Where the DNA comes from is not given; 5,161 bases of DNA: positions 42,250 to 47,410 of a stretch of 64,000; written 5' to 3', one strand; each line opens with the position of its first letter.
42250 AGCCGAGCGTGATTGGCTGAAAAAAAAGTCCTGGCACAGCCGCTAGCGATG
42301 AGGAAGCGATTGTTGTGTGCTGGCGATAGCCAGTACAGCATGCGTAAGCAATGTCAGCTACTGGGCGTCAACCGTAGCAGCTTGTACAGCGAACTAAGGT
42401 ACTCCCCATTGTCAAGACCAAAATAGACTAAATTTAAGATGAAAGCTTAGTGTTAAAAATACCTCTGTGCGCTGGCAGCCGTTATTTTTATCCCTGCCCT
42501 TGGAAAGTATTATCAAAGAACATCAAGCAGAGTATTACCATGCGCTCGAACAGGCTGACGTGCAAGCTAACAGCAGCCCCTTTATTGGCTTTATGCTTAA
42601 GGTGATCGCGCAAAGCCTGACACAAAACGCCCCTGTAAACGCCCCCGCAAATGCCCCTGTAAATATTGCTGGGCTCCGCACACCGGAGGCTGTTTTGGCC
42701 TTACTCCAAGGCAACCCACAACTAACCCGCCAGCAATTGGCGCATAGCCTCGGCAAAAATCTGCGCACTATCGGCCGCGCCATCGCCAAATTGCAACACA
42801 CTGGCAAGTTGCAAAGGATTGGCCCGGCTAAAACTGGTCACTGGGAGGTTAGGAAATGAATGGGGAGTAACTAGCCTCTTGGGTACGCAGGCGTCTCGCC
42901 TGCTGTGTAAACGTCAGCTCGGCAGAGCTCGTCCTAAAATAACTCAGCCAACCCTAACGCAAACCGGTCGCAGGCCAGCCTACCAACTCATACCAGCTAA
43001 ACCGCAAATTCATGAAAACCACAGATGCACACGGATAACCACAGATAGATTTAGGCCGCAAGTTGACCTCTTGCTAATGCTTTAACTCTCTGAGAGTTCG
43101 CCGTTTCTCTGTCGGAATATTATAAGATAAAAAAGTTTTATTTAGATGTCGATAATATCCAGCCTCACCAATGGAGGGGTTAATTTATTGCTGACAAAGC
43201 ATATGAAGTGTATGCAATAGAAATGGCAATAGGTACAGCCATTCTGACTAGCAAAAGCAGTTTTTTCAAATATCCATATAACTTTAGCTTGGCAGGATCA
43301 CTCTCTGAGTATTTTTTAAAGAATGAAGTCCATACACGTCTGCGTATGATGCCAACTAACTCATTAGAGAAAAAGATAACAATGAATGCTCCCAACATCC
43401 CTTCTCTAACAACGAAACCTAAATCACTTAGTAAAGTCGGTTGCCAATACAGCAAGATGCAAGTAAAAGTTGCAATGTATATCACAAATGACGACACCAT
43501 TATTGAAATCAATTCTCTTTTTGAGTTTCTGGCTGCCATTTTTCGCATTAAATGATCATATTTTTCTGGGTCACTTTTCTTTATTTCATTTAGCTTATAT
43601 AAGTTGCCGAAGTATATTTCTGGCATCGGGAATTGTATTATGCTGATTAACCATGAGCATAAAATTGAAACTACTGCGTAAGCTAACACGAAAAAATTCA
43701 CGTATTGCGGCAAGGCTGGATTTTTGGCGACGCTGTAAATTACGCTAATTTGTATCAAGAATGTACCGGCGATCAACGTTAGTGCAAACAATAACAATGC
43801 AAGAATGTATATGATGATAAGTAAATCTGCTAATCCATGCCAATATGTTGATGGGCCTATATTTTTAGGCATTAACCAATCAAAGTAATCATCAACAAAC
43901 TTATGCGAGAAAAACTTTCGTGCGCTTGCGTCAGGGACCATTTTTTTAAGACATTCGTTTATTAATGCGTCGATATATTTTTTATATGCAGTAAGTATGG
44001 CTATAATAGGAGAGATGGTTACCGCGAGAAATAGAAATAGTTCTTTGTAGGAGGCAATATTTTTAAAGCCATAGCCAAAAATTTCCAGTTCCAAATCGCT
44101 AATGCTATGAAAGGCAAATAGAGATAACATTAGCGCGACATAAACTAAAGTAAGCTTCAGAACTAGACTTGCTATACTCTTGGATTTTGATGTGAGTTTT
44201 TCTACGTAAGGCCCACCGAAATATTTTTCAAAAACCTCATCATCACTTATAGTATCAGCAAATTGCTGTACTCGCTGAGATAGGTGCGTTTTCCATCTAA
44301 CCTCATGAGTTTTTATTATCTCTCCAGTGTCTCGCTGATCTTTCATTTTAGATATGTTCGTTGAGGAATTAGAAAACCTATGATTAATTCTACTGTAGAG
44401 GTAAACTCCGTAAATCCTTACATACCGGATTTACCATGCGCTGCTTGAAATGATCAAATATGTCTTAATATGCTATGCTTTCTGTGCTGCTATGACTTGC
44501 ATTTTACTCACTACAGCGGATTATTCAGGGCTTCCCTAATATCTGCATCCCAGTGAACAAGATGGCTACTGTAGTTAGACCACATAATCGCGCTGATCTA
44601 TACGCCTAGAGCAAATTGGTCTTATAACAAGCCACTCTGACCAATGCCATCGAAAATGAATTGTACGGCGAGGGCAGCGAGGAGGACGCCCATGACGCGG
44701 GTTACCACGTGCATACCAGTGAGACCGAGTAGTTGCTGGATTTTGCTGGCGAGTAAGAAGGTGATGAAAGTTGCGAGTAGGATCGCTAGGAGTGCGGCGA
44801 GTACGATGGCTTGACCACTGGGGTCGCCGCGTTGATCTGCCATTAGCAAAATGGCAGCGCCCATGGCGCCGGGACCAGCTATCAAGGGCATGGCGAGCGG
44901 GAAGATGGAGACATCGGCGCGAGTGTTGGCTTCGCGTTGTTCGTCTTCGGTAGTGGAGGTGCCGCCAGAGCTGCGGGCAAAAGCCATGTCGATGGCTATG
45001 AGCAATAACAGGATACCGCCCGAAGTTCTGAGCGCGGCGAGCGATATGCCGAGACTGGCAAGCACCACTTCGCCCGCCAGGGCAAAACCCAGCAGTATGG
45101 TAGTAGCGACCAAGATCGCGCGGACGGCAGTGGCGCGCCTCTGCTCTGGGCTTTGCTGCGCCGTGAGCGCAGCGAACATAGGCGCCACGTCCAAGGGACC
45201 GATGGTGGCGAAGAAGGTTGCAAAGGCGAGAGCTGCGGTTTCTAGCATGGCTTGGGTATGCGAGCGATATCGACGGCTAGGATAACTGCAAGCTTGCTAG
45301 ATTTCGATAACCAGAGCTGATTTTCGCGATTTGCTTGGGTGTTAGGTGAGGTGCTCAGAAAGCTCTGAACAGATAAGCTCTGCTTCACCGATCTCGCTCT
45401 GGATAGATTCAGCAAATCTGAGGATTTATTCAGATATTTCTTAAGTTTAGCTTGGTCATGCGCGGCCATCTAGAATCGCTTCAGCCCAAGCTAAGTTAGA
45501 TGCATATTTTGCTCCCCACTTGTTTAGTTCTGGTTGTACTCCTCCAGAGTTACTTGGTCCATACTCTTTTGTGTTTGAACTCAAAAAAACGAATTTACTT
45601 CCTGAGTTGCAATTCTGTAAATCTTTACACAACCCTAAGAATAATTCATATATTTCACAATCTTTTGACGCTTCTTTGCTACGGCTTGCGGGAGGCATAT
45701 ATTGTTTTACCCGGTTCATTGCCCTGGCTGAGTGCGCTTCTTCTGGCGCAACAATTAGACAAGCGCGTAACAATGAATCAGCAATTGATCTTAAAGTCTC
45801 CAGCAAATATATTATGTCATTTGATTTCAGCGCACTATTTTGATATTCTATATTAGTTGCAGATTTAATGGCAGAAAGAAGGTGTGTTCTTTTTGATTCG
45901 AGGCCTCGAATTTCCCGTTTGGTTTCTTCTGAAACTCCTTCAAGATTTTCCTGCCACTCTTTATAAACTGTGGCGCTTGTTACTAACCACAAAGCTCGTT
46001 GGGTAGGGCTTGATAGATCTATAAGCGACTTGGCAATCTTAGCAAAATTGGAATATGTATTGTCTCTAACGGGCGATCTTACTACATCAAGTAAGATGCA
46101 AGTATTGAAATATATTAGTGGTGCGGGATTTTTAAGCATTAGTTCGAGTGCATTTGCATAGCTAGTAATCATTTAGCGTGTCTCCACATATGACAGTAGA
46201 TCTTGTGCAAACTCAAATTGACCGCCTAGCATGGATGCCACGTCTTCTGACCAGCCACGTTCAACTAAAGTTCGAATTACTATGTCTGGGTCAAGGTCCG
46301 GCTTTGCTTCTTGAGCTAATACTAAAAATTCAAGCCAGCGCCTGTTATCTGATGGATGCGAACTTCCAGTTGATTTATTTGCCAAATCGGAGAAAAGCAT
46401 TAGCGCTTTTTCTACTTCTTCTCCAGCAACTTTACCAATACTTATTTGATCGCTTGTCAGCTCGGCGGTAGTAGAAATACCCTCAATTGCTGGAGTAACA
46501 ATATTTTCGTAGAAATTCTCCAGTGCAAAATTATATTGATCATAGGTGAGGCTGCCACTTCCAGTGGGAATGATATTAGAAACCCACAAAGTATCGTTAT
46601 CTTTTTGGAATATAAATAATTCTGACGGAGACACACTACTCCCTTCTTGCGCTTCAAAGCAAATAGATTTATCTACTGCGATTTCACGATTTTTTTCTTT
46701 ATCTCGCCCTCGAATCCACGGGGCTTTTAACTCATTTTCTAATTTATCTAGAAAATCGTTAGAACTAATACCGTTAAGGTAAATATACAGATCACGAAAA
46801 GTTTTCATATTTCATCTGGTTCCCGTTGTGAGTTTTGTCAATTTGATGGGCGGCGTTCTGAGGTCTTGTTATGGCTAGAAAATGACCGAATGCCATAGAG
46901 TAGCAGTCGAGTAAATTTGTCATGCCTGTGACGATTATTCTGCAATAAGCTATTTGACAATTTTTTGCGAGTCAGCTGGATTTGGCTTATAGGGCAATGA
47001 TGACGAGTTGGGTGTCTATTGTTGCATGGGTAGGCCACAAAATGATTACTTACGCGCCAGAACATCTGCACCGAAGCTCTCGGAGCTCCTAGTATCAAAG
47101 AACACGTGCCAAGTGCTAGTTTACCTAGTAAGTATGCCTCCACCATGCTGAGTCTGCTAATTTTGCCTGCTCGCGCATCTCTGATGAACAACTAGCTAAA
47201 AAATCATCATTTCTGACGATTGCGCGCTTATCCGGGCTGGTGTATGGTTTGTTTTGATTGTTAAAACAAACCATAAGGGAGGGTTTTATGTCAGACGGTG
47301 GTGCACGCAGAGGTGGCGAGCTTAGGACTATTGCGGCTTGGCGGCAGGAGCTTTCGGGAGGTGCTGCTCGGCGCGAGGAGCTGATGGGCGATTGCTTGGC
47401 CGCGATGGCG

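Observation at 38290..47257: Mosaic accessory region: hipBA, nested IS3 elements, Fic pseudogene and AT-rich orphan genes around a conserved marC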

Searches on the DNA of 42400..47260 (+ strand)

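Call 15: search_dna_similar(query=window:42400-47260:+, collection=plasmids, mode=distant, max_rows=15)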
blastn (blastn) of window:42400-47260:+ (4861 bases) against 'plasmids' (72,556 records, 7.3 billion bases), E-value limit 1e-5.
Records with a match: 2; places in all: 2; records where one place covers at least 80% of the query: 0.
Best place of each record, by identity: 60-80% 2.
By first word of the organism name: Salinivibrio 1; Vibrio 1.
By predicted mobility (MOB-suite, as given by PLSDB): non-mobilizable 1; mobilizable 1.
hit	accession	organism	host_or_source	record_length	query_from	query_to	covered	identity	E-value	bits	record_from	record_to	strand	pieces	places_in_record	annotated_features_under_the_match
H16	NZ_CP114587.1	Salinivibrio kushneri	-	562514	74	265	4%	77.1%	4e-32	149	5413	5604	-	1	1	Fic family protein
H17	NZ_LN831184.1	Vibrio cholerae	New Delhi seepage water sample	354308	74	246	4%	72.3%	2e-16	97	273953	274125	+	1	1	Fic family protein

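Call 48: get_annotated_region(hit=H16, flank=2500)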
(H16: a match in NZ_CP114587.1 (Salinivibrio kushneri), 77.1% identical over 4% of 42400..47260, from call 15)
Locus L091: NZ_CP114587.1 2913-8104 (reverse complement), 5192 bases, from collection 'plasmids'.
description: Salinivibrio kushneri strain TGB4 plasmid unnamed, complete sequence
organism: Salinivibrio kushneri (NCBI taxid 1908198)
taxonomy: Bacteria; Pseudomonadota; Gammaproteobacteria; Vibrionales; Vibrionaceae; Salinivibrio; Salinivibrio kushneri
host: -; source: -; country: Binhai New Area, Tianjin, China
typing (MOB-suite, as given by PLSDB): non-mobilizable
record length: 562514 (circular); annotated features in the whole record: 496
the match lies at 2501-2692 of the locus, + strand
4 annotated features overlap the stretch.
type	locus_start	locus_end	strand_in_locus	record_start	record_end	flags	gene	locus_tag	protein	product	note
CDS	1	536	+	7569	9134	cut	-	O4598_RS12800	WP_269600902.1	type I restriction-modification system subunit M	GO:0006306 - DNA methylation [Evidence IEA]; GO:0009307 - DNA restriction-modification system [Evidence IEA]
CDS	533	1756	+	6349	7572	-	-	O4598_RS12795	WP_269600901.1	restriction endonuclease subunit S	GO:0006304 - DNA modification [Evidence IEA]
CDS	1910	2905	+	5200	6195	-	-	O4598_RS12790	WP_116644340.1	Fic family protein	-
CDS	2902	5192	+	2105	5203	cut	-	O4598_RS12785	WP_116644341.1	type I restriction endonuclease subunit R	-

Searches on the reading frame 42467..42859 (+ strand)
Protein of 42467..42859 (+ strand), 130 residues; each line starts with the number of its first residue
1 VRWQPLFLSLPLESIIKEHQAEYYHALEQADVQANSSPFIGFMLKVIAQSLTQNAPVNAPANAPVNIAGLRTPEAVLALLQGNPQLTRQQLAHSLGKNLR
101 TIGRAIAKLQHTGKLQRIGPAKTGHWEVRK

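Call 3: search_protein_families(library=pfam, proteins=[window:42467-42859:+], max_evalue=0.01)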
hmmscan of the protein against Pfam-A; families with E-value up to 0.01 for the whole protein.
window:42467-42859:+ (130 aa): 4 families
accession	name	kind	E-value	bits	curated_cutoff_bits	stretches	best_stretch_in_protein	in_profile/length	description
PF13412.12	HTH_24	-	4.3e-05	23.4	21.9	1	75-110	7-42/48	Winged helix-turn-helix DNA-binding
PF13551.12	HTH_29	-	0.00085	19.8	28.1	1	74-121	3-49/64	Winged helix-turn helix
PF08279.18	HTH_11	-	0.00096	19.4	25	1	76-113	5-43/55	HTH domain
PF13545.12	HTH_Crp_2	-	0.0078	16.6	27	0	85-116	22-53/70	Crp-like helix-turn-helix domain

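Call 6: search_protein_families(library=ncbifam, proteins=[window:42467-42859:+], max_evalue=0.01)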
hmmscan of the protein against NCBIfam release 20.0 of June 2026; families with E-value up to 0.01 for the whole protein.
window:42467-42859:+ (130 aa): 1 family
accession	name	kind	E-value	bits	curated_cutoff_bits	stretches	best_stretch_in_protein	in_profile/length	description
NF007720.0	PRK10411.1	equivalog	0.0069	15.7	259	0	75-123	8-57/243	L-fucose operon activator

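Call 7: search_protein_families(library=padloc, proteins=[window:42467-42859:+], max_evalue=0.1)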
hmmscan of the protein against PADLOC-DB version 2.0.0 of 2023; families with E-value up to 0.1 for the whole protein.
window:42467-42859:+ (130 aa): 8 families
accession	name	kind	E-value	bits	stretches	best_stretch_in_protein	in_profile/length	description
PDLC03963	SoFic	-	1.3e-09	35.9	1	10-118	223-340/361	-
PDLC01434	CasR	-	0.00023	19.1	1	71-119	128-175/191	"CAS-I,CAS-II,CAS-III,CAS-IV,CAS-V,CAS-VI; associated_signaling"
PDLC01457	WYL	-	0.0016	16.1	1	77-113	10-46/229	"CAS-I,CAS-II,CAS-III,CAS-IV,CAS-V,CAS-VI; associated_signaling"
PDLC03260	MTase_II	-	0.0032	14.4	1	41-106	73-140/349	Type II methyltransferase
PDLC01850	CARF3--CARF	-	0.0039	15.1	1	74-119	148-193/209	-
PDLC01268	CasR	-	0.01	13.8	1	75-113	128-165/179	"CAS-I,CAS-II,CAS-III,CAS-IV,CAS-V,CAS-VI; associated_signaling"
PDLC01852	CARF3--CARF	-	0.051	11.5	1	75-123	147-195/208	-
PDLC01044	Csa3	-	0.054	11.4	1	75-115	140-179/194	Type I-A associated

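Call 86: search_protein_families(library=phrogs, proteins=[window:42467-42859:+], max_evalue=0.01)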
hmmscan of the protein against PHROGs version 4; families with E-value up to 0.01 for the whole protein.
window:42467-42859:+ (130 aa): 4 families
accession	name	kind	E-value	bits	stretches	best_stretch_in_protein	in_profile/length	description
phrog_5978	-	unknown function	3.9e-07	30.5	1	11-119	230-345/364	-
phrog_12156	-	DNA, RNA and nucleotide metabolism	5.3e-07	29.7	1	73-129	425-481/485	DNA helicase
phrog_142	-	moron, auxiliary metabolic gene and host takeover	0.00018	22.6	1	73-119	14-60/116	Ren-like exclusion protein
phrog_1687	-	transcription regulation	0.00086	20.3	1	73-126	68-121/162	MarR family transcrition regulator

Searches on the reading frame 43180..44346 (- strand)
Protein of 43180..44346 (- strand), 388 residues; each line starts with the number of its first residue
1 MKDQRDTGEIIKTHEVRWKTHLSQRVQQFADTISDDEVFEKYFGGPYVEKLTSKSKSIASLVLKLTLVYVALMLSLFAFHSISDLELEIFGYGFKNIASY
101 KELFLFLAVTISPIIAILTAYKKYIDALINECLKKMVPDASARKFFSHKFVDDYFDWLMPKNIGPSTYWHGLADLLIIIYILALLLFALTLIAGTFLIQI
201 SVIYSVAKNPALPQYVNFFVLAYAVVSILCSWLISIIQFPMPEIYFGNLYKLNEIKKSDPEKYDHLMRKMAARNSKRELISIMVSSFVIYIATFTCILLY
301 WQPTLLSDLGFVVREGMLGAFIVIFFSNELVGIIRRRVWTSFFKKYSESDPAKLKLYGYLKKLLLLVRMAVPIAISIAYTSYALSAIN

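Call 3: search_protein_families(library=pfam, proteins=[window:43180-44346:-], max_evalue=0.01)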
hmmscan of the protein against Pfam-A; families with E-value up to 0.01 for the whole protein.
window:43180-44346:- (388 aa): 0 families

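Call 6: search_protein_families(library=ncbifam, proteins=[window:43180-44346:-], max_evalue=0.01)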
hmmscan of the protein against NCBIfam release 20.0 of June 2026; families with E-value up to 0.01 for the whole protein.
window:43180-44346:- (388 aa): 0 families

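Call 7: search_protein_families(library=padloc, proteins=[window:43180-44346:-], max_evalue=0.1)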
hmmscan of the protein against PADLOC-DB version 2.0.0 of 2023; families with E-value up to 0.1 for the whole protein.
window:43180-44346:- (388 aa): 1 family
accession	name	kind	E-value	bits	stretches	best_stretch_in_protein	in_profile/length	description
PDLC01153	HTH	-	0.018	12.9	0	19-80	18-77/213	HTH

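Call 55: search_protein_representatives(protein=window:43180-44346:-)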
Query: 388 residues. Proteins with E-value up to 0.001 (for the whole library): 137; up to 1e-10: 60; up to 1e-30: 30. The best 137 are listed.
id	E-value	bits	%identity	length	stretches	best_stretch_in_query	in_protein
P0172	3.5e-107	375.5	45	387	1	7-387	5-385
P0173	3.7e-92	326.0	40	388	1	5-379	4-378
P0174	6.3e-86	305.5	39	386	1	13-384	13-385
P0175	1.4e-79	284.6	38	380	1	6-382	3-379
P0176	2.7e-73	263.9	38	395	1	9-380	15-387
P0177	9.8e-73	262.1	37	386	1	17-378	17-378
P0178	1.5e-68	248.4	34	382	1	14-384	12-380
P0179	1.7e-65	238.3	35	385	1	9-378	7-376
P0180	6.1e-64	233.2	47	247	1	143-385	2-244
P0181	1.0e-63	232.5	33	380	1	10-380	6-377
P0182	3.1e-63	230.8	50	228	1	11-229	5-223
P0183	2.7e-62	227.7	55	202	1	119-302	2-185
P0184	2.8e-59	217.8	39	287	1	6-283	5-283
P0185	1.1e-57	212.5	39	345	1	65-345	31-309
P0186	2.0e-55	205.2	35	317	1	72-384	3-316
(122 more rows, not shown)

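Call 60: search_protein_families(library=pfam, alignment_id=A3, max_evalue=0.01)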
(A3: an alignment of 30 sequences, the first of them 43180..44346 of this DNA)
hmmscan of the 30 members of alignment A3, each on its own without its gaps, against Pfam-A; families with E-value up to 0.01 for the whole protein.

A. member 1, window:43180-44346:- (388 aa): 0 families

B. families by the number of members that match (of 30 scanned): 1 family
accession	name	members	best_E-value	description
PF04088.18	Peroxin-13_N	1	0.0044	Peroxin 13, N-terminal region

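Call 66: find_related_loci(query=A5, collection=metagenome_contigs, flank=5000)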
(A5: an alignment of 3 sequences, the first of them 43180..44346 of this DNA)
Query A5 (388 aa) in metagenome_contigs; peptide patterns used: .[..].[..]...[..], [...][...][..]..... (x = any residue, [..] = any of these).
600 stretches matched a pattern (row limit reached: there are more); 2 encode a relative of the query (tblastn E <= 1e-3); 2 distinct loci.
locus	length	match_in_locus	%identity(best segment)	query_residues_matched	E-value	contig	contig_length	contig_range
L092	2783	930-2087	54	1-386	1e-148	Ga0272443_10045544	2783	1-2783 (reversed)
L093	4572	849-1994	41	1-385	2e-104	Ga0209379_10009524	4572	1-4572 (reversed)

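Call 72: predict_structure(alignment_id=A3)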
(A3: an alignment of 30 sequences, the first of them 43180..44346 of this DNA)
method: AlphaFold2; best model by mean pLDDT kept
length: 388 residues; sequences in the alignment: 30
mean_pLDDT: 86.1   pTM: 0.78
mean pLDDT of the five models: 86.1, 84.6, 84.0, 82.8, 82.0
residues with pLDDT >= 90: 194; 70-90: 161; 50-70: 21; < 50: 12
segments of 3 or more residues with pLDDT < 50: 1-12
pLDDT, mean of each block of 10 residues (from residue 1): 32 64 90 91 92 95 95 87 65 74 94 95 94 92 87 79 73 90 88 86 90 93 94 89 77 86 86 86 92 92 86 90 95 93 83 86 93 97 88
secondary structure, 60 per line:
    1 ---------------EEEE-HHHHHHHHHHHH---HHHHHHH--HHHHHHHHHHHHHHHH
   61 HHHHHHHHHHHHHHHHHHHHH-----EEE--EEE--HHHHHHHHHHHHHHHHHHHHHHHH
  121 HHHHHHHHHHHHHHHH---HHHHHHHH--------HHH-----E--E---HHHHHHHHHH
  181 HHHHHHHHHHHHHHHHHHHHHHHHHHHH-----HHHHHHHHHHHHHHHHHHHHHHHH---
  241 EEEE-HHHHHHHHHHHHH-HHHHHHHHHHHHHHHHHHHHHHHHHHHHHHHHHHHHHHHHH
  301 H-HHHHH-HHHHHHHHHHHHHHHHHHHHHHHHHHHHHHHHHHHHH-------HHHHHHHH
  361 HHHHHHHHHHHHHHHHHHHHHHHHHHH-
elements in order: E16-19 H21-32 H36-42 H45-81 E87-89 E92-94 H97-136 H140-147 H171-208 H214-237 E241-244 H246-258 H260-301 H303-307 H309-345 H353-387

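Call 81: fold_search(model_id=the predicted structure, library=pdb)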
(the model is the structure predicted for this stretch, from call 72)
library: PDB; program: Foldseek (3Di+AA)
matches with E <= 10: 267; with E <= 0.001: 0
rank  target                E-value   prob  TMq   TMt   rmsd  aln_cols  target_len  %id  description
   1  6grj_A                2.9e-01  0.10  0.12  0.13  44.7       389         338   10  Structure of the AhlB pore of the tripartite alpha-pore forming toxin, AHL, from Aeromonas hydrophila. (released 2019-07-03)
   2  6h2f_A                3.2e-01  0.10  0.12  0.13  41.7       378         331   10  Structure of the pre-pore AhlB of the tripartite alpha-pore forming toxin, AHL, from Aeromonas hydrophila. (released 2019-07-10)
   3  7jh5_B                3.2e-01  0.09  0.11  0.13  23.5       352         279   12  Co-LOCKR: de novo designed protein switch (released 2020-09-02)
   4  7a0g_AAA              3.6e-01  0.10  0.12  0.13  44.7       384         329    9  Structure of the SmhB pore of the tripartite alpha-pore forming toxin, Smh, from Serratia marcescens. (released 2021-03-31)
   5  9w1b_A                3.9e-01  0.10  0.15  0.11  26.9       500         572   10  Cryo-EM structure of a Fungal XPR1 with InsP6 (released 2026-03-18)
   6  7a0g_HHH              4.1e-01  0.08  0.11  0.13  44.6       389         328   10  Structure of the SmhB pore of the tripartite alpha-pore forming toxin, Smh, from Serratia marcescens. (released 2021-03-31)
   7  6grj_H                4.1e-01  0.08  0.11  0.12  43.7       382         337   11  Structure of the AhlB pore of the tripartite alpha-pore forming toxin, AHL, from Aeromonas hydrophila. (released 2019-07-03)
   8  6grj_E                4.1e-01  0.08  0.11  0.12  43.1       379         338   12  Structure of the AhlB pore of the tripartite alpha-pore forming toxin, AHL, from Aeromonas hydrophila. (released 2019-07-03)
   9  7a0g_EEE              4.8e-01  0.08  0.12  0.13  44.9       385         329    9  Structure of the SmhB pore of the tripartite alpha-pore forming toxin, Smh, from Serratia marcescens. (released 2021-03-31)
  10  6h2f_C                5.3e-01  0.08  0.11  0.12  43.7       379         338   11  Structure of the pre-pore AhlB of the tripartite alpha-pore forming toxin, AHL, from Aeromonas hydrophila. (released 2019-07-10)
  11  6h2f_G                5.5e-01  0.08  0.11  0.12  41.5       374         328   10  Structure of the pre-pore AhlB of the tripartite alpha-pore forming toxin, AHL, from Aeromonas hydrophila. (released 2019-07-10)
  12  6h2f_E                5.5e-01  0.07  0.11  0.13  42.5       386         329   11  Structure of the pre-pore AhlB of the tripartite alpha-pore forming toxin, AHL, from Aeromonas hydrophila. (released 2019-07-10)
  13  9zpo_A                6.1e-01  0.18  0.19  0.22  30.2       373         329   13  Cryo-EM structure of KCa3.1_I/calmodulin channel in complex with SKA31. (released 2026-01-14)
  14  9w0x_A                6.1e-01  0.10  0.16  0.12  27.1       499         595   11  Cryo-EM structure of a Fungal XPR1 (released 2026-03-18)
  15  9l7l                  6.1e-01  0.08  0.13  0.12  25.5       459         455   12  Structure of the MATE family multidrug resistance transporter HvAACT1 from Hordeum vulgare in the outward-facing state (released 2025-08-06)
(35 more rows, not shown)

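Call 86: search_protein_families(library=phrogs, proteins=[window:43180-44346:-], max_evalue=0.01)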
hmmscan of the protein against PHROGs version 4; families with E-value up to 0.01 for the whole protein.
window:43180-44346:- (388 aa): 0 families
